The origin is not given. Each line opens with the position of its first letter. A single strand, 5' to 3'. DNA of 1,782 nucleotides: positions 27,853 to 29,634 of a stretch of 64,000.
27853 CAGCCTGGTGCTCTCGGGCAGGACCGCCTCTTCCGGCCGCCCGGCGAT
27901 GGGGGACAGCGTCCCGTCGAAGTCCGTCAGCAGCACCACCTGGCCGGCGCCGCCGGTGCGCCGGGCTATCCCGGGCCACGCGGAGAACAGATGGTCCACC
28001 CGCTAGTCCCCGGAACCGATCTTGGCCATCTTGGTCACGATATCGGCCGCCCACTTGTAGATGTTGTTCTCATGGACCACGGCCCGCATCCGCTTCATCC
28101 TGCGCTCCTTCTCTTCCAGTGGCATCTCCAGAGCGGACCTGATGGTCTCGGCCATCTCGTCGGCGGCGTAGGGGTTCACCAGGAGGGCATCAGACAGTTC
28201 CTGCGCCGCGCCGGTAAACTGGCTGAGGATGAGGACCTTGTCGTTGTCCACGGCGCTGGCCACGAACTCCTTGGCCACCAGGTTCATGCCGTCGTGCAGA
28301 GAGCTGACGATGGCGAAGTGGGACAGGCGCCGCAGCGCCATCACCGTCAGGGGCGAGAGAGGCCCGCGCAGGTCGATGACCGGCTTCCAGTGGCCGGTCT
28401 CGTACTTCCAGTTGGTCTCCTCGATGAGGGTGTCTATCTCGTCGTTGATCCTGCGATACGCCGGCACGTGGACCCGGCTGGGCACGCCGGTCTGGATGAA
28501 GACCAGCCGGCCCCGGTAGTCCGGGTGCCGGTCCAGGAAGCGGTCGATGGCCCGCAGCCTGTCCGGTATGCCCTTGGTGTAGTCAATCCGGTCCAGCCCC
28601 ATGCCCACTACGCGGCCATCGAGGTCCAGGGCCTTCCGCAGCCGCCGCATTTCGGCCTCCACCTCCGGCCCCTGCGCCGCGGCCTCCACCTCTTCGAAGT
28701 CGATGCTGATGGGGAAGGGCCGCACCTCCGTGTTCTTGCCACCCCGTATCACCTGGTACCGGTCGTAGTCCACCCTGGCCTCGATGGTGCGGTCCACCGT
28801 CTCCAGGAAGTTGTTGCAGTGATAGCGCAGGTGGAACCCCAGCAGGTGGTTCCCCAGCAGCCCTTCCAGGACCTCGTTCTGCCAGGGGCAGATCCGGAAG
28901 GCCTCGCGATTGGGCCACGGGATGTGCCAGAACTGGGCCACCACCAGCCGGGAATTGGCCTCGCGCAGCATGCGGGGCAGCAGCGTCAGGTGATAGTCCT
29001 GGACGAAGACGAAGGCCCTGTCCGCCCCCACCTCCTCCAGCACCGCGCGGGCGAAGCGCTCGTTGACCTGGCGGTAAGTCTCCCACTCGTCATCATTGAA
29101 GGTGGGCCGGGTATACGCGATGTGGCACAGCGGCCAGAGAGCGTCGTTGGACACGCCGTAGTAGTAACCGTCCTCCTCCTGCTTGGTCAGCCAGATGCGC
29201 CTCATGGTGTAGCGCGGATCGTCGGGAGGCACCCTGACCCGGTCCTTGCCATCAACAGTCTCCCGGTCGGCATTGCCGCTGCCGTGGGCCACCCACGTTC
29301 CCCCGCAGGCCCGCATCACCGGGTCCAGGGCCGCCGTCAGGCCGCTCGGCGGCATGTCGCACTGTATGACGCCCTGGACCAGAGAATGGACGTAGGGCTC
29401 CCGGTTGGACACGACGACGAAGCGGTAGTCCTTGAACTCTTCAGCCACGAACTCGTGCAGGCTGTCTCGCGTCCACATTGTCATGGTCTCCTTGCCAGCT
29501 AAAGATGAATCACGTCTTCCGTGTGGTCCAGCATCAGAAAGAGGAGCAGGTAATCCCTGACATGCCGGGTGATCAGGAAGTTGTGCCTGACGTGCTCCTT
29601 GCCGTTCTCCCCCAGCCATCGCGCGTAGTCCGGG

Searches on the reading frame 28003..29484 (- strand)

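Call 7: search_protein_families(library=pfam, proteins=[window:28003-29484:-], max_evalue=0.01)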
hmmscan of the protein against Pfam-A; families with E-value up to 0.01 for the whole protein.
window:28003-29484:- (493 aa): 1 family
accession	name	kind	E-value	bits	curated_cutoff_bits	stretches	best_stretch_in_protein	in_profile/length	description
PF00982.27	Glyco_transf_20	-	3e-119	399.3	32.5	1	21-486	2-471/473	Glycosyltransferase family 20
